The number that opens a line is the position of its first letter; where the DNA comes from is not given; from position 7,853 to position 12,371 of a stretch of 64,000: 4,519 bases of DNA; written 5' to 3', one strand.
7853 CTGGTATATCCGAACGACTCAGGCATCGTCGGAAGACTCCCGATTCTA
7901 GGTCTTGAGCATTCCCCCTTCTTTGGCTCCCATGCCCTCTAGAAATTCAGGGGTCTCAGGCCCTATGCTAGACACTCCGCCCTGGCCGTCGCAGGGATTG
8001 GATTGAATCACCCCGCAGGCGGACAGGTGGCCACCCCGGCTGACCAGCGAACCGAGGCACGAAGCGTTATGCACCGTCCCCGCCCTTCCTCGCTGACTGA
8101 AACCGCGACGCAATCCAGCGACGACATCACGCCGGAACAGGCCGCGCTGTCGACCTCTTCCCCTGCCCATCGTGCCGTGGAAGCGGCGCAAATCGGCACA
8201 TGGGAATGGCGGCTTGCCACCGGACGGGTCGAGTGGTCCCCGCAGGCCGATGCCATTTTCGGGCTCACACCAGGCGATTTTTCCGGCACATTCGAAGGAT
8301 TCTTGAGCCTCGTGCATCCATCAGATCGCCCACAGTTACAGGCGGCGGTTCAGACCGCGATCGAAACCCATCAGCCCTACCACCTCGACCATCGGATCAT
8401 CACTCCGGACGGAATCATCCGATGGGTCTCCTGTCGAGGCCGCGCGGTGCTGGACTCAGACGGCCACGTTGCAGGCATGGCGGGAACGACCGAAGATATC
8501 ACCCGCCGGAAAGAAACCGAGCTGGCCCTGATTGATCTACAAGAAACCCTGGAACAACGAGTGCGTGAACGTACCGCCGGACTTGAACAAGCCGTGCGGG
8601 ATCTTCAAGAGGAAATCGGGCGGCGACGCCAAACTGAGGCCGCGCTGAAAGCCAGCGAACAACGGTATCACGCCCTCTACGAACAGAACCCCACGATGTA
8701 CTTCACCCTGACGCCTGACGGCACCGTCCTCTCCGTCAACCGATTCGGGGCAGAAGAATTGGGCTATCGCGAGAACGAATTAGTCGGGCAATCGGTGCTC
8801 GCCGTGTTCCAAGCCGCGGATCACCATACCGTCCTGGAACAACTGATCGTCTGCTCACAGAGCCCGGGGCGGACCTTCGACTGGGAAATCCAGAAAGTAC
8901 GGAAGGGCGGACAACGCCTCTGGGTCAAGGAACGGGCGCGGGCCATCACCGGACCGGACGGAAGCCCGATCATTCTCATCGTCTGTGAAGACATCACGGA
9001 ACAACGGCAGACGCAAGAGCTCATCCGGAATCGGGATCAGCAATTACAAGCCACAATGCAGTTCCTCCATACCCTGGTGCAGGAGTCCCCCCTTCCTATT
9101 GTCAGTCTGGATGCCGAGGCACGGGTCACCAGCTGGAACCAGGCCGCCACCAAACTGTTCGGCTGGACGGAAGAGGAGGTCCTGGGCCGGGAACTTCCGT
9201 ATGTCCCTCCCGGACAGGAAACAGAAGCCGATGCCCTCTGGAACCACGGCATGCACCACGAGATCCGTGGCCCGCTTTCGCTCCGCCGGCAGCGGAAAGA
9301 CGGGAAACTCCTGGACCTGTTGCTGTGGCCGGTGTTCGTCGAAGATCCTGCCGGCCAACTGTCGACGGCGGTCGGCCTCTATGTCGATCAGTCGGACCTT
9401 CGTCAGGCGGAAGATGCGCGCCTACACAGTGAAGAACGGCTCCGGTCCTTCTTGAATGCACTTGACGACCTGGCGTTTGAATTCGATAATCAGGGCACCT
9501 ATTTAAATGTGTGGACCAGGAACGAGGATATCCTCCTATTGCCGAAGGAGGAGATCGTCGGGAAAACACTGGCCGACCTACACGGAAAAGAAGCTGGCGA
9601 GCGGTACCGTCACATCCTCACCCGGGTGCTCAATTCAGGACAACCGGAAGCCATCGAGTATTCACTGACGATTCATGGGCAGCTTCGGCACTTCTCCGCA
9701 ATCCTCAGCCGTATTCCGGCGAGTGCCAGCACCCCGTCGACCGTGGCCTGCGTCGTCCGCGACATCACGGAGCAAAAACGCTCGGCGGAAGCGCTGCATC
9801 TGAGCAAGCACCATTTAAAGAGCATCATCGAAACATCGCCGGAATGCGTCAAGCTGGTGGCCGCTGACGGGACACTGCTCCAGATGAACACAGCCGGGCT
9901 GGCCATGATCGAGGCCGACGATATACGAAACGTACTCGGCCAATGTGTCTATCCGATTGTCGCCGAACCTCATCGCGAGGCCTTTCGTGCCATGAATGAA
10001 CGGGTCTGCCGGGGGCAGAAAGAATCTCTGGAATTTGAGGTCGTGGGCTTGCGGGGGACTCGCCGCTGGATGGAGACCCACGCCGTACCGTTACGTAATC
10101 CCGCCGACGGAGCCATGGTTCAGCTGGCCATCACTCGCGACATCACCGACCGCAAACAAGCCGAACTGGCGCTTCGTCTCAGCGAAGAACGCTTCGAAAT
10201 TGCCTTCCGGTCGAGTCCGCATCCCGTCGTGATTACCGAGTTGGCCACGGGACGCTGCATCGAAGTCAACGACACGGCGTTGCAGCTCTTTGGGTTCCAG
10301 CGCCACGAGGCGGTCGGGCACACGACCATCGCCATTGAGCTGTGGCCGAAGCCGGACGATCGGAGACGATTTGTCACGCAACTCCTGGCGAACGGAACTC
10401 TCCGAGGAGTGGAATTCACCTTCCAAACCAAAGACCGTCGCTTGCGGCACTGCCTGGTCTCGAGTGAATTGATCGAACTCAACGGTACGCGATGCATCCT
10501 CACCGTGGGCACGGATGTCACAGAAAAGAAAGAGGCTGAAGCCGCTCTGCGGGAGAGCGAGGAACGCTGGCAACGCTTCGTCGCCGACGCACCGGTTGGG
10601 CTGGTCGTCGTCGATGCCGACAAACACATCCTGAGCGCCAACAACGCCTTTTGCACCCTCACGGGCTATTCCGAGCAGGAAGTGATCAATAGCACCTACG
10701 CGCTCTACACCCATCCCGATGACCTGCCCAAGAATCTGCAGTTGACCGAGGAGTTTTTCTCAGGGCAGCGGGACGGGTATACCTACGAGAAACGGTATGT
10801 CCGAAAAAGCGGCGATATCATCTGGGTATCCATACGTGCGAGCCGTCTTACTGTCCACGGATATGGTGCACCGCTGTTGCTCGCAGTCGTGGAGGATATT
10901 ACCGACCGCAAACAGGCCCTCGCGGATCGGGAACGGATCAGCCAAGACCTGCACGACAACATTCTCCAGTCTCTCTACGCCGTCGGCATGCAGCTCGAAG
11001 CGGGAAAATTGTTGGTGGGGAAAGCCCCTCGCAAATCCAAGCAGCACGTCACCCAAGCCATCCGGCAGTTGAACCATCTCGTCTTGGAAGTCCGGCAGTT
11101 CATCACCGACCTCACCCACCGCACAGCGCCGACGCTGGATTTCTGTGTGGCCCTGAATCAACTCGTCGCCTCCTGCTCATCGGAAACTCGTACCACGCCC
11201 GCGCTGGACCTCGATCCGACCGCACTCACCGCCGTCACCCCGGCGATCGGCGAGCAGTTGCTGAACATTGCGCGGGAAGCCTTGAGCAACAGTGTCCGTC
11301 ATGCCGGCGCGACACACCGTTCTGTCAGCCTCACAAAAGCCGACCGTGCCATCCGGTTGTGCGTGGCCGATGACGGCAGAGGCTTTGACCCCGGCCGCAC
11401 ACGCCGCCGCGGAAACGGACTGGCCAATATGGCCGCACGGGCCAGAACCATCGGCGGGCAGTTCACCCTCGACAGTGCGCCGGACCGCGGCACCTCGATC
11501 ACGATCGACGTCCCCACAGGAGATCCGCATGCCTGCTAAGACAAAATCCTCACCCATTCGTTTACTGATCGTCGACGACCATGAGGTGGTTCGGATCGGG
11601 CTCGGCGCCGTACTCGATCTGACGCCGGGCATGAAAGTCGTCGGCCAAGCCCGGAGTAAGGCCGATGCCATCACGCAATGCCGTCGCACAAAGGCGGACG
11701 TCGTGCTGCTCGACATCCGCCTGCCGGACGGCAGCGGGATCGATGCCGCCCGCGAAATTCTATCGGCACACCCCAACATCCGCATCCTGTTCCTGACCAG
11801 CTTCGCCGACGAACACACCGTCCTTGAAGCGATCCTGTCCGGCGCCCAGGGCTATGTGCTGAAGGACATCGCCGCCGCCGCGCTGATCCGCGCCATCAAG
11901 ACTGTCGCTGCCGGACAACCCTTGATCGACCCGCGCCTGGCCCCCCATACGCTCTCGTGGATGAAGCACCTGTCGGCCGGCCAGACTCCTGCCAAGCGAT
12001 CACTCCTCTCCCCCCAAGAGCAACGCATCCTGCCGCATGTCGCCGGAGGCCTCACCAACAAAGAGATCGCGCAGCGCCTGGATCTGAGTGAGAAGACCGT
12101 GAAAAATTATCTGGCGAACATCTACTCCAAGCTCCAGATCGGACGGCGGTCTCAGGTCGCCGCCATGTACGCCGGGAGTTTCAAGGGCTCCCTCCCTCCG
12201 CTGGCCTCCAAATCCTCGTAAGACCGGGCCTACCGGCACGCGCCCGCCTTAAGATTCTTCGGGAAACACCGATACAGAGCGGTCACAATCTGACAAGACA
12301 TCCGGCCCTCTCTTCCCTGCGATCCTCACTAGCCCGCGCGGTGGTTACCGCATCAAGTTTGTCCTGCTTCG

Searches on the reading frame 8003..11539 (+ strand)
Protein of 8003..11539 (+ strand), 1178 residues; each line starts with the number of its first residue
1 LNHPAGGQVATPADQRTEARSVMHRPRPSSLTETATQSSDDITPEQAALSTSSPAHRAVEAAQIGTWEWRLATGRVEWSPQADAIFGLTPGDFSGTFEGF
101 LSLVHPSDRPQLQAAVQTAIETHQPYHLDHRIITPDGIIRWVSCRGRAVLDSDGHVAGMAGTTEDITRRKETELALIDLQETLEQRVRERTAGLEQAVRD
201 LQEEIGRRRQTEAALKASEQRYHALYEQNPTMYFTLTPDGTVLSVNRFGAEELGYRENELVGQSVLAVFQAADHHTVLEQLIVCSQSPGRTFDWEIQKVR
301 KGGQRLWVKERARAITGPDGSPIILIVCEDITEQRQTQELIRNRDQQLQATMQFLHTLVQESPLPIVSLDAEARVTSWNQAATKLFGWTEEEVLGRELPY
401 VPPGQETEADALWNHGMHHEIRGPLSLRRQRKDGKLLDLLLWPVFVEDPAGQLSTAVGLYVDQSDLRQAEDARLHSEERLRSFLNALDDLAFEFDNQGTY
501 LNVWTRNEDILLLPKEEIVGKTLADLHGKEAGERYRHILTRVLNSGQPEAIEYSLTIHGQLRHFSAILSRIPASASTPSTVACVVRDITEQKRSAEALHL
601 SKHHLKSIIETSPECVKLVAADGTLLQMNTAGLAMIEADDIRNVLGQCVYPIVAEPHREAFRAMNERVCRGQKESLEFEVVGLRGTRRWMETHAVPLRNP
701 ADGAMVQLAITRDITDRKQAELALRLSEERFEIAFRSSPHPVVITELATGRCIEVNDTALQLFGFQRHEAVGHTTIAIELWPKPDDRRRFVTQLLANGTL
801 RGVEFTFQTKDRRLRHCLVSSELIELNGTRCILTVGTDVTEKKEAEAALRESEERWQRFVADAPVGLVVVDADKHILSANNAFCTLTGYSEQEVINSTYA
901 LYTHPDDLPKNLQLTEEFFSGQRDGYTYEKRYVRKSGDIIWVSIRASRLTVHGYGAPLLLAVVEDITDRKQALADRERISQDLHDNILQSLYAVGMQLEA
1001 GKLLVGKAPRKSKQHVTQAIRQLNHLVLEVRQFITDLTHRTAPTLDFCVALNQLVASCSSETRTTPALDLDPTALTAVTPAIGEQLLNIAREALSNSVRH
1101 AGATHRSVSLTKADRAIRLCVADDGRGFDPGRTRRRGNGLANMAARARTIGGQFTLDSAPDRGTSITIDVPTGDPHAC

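Call 71: search_protein_families(library=pfam, proteins=[window:8003-11539:+], max_evalue=0.0001)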
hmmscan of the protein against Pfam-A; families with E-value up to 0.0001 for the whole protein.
window:8003-11539:+ (1178 aa): 10 families
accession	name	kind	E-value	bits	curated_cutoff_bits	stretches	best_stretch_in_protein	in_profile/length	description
PF00989.32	PAS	-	1.6e-73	244.4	22.6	7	854-952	1-99/113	PAS fold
PF08448.16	PAS_4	-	2.5e-69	230.9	23.1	7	484-593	1-110/110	PAS fold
PF13426.13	PAS_9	-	2.6e-62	208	27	4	864-968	1-103/103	PAS domain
PF08447.18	PAS_3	-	2.9e-54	181.7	25.6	3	76-162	2-88/89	PAS fold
PF13188.13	PAS_8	-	8.6e-33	111.6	21.8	3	854-895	1-39/65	PAS domain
PF07730.19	HisKA_3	-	1.8e-12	48.1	24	1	976-1039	2-65/68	Histidine kinase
PF02518.31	HATPase_c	-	7.9e-12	46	26.4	1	1085-1172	5-109/111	Histidine kinase-, DNA gyrase B-, and HSP90-like ATPase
PF12860.13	PAS_7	-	1.8e-08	35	27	0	865-972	6-113/115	PAS fold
PF13596.12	PAS_10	-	8.5e-07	30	22.1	0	356-401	2-46/106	PAS domain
PF13581.12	HATPase_c_2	-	1.4e-05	25.5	27.4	1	1084-1137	30-88/127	Histidine kinase-like ATPase domain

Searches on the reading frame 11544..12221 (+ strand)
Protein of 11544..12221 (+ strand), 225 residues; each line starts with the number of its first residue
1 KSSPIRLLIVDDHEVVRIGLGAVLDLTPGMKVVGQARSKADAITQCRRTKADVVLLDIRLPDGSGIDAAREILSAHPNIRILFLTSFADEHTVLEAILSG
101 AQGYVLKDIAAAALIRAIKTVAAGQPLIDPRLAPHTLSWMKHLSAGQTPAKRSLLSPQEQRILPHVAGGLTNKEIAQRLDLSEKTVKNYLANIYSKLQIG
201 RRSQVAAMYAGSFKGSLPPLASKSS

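Call 71: search_protein_families(library=pfam, proteins=[window:11544-12221:+], max_evalue=0.0001)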
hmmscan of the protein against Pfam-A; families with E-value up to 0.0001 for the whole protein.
window:11544-12221:+ (225 aa): 4 families
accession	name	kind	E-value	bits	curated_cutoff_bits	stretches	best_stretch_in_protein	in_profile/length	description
PF00072.30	Response_reg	-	7.3e-25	87.7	30.2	1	8-119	2-111/111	Response regulator receiver domain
PF00196.25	GerE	-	1.9e-18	66.3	23.5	1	154-208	2-56/57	Bacterial regulatory proteins, luxR family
PF08281.18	Sigma70_r4_2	-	9.2e-08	32.1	25.7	1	155-196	11-53/54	Sigma-70, region 4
PF13384.12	HTH_23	-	9.8e-05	22.5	24.6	0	160-190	8-38/50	Homeodomain-like domain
